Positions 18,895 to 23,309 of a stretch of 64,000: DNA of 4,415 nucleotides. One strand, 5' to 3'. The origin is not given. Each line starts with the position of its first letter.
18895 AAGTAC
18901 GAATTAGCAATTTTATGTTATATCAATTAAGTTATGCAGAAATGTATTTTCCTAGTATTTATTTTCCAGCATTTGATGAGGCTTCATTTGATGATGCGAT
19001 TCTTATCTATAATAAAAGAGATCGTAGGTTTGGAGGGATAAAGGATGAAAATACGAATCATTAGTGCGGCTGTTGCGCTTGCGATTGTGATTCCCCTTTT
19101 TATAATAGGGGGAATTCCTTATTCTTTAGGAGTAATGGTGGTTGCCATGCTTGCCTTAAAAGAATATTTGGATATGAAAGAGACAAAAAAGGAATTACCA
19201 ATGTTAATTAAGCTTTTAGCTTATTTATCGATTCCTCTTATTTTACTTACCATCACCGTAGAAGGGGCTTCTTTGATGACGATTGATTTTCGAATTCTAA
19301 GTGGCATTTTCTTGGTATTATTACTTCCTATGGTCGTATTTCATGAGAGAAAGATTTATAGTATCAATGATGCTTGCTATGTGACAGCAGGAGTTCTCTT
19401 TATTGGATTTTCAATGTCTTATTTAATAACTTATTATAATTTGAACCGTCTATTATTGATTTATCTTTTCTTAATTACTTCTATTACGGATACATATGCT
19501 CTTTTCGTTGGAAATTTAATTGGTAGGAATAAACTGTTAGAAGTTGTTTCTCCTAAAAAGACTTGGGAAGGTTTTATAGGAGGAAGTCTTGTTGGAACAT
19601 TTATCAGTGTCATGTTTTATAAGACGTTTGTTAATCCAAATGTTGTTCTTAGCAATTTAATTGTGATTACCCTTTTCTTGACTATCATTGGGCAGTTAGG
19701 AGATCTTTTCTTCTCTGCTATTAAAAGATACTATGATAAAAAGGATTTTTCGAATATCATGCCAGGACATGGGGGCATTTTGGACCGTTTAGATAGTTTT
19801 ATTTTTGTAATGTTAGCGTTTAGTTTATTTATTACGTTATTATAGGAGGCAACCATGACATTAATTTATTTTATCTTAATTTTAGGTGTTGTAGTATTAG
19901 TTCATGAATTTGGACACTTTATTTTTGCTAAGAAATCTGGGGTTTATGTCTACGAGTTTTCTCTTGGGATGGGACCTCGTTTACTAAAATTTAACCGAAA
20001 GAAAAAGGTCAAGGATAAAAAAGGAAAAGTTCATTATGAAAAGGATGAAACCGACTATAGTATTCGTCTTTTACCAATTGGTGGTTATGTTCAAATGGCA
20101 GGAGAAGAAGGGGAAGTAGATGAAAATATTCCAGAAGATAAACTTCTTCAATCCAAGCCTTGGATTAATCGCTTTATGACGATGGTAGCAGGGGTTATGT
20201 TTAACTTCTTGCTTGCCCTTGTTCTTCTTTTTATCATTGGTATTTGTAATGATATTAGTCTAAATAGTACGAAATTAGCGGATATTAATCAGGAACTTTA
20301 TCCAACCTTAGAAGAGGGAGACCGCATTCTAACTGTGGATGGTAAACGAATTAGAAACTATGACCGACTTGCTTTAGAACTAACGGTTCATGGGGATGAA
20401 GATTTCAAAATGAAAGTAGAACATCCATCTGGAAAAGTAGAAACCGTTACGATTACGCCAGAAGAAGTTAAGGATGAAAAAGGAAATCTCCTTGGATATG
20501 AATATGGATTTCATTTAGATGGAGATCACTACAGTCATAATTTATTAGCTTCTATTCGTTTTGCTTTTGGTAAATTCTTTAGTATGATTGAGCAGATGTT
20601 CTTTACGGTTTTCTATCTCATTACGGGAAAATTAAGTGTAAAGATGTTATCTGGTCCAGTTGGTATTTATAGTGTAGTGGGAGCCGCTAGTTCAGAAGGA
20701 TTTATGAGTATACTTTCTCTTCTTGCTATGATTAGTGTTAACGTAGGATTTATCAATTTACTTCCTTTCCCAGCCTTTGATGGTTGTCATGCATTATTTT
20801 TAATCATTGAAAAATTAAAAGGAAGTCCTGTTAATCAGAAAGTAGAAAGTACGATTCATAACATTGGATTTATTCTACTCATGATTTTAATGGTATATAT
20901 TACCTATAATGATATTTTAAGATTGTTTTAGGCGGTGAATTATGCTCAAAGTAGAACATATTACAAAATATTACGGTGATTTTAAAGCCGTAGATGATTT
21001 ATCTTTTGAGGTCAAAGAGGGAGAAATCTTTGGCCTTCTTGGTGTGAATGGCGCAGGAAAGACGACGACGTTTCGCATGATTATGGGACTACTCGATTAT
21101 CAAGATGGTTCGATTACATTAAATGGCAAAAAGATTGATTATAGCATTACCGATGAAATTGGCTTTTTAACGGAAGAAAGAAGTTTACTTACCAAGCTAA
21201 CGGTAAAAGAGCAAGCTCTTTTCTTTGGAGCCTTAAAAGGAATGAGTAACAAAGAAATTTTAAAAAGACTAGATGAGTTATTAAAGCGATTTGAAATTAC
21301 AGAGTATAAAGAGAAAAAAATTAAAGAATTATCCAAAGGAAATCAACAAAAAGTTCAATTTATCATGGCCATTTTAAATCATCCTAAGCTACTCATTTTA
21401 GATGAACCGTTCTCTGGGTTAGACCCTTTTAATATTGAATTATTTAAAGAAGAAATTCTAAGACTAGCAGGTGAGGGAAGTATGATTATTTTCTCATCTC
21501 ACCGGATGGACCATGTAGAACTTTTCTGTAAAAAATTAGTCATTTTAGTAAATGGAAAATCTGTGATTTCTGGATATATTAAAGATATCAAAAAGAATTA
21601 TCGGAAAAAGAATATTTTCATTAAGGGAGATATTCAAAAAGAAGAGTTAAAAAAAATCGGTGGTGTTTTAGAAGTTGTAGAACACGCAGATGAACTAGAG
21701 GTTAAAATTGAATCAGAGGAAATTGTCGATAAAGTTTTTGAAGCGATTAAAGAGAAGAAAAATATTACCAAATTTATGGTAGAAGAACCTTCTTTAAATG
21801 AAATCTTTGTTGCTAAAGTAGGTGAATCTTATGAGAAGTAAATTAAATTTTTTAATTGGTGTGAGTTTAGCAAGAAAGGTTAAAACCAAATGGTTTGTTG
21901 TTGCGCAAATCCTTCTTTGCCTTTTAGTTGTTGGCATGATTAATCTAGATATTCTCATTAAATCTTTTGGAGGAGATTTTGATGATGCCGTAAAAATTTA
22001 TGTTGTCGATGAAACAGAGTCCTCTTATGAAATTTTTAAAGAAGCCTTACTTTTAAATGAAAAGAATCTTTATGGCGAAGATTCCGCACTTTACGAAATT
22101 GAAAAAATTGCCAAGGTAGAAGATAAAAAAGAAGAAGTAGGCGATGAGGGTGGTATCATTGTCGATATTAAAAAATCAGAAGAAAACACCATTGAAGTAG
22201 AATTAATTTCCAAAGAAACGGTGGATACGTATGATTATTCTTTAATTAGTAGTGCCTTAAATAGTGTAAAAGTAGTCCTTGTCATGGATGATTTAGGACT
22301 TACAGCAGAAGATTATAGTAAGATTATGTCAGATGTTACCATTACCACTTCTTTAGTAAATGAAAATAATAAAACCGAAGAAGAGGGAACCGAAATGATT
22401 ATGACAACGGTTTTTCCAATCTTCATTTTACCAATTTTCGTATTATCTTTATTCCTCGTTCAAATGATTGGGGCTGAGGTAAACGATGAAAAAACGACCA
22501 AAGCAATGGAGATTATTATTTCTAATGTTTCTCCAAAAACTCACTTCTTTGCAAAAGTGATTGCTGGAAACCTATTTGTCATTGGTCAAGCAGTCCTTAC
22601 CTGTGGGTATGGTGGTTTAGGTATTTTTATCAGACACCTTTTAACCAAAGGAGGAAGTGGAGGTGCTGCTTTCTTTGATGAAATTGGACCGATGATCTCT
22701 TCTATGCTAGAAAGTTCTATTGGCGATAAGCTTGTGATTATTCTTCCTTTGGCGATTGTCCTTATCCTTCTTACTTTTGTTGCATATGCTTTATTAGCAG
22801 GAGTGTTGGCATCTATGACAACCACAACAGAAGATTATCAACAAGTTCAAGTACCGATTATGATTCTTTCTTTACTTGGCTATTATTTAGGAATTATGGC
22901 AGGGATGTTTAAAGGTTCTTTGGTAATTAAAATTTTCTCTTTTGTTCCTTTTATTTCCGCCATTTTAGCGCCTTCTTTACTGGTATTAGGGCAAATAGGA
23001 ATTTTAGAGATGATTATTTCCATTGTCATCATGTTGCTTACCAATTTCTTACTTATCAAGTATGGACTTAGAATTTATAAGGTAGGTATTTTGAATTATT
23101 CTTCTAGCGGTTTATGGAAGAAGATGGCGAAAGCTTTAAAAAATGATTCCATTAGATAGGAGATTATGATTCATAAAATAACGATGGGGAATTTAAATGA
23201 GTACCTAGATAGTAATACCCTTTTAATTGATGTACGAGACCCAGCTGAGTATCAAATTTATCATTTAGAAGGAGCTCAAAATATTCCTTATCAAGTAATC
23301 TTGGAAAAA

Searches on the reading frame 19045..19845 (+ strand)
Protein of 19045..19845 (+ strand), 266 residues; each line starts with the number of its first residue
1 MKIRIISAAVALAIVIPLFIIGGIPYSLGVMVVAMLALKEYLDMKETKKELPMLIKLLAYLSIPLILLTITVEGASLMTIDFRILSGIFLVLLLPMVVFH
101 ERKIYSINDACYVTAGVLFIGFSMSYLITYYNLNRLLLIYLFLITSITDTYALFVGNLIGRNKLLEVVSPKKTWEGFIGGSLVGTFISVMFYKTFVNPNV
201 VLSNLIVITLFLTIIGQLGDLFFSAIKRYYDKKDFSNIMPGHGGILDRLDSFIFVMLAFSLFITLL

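Call 64: search_protein_families(library=pfam, max_evalue=0.00001, proteins=[window:19045-19845:+])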
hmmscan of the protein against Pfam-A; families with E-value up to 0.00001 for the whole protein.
window:19045-19845:+ (266 aa): 1 family
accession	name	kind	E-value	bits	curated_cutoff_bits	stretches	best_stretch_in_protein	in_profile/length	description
PF01148.25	CTP_transf_1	-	4e-53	181.4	24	1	2-265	1-263/264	Cytidylyltransferase family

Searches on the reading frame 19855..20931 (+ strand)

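Call 64: search_protein_families(library=pfam, max_evalue=0.00001, proteins=[window:19855-20931:+])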
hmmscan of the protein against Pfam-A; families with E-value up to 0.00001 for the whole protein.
window:19855-20931:+ (358 aa): 1 family
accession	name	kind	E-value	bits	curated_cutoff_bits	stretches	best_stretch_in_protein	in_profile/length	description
PF02163.28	Peptidase_M50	-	9.3e-59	198.9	27.2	1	5-345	1-221/221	Peptidase family M50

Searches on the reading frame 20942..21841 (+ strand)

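Call 65: search_protein_families(library=pfam, max_evalue=0.00001, proteins=[window:20942-21841:+])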
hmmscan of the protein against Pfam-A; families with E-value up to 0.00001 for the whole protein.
window:20942-21841:+ (299 aa): 3 families
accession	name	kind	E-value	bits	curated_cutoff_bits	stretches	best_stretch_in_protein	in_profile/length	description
PF00005.33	ABC_tran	-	3.4e-33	115.6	25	1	18-157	2-136/137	ABC transporter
PF13732.12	DrrA1-3_C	-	4.4e-16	59.8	27.4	1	211-293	1-81/81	ATP-binding protein DrrA1-3-like, C-terminal domain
PF13304.12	AAA_21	-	2.8e-12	47.8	27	1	82-187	185-298/304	AAA domain, putative AbiEii toxin, Type IV TA system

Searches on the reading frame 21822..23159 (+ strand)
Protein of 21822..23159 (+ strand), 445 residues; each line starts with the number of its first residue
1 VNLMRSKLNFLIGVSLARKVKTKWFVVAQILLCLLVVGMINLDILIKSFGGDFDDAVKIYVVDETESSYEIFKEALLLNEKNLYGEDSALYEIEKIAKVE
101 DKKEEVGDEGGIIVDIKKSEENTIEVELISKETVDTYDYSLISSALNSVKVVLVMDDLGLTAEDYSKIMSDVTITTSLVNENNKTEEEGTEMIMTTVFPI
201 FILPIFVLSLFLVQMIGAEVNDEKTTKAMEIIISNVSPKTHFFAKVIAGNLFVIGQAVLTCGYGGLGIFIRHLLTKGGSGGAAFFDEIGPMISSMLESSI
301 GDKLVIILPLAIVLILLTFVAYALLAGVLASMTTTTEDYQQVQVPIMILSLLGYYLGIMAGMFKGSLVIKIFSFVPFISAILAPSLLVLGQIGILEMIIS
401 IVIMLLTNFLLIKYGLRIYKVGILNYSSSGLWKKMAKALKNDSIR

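Call 65: search_protein_families(library=pfam, max_evalue=0.00001, proteins=[window:21822-23159:+])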
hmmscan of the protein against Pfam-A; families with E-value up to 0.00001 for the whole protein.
window:21822-23159:+ (445 aa): 1 family
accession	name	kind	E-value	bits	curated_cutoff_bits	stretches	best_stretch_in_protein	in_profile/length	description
PF12698.13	ABC2_membrane_3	-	6.2e-25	88.5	31.6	1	23-411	1-341/347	ABC-2 family transporter protein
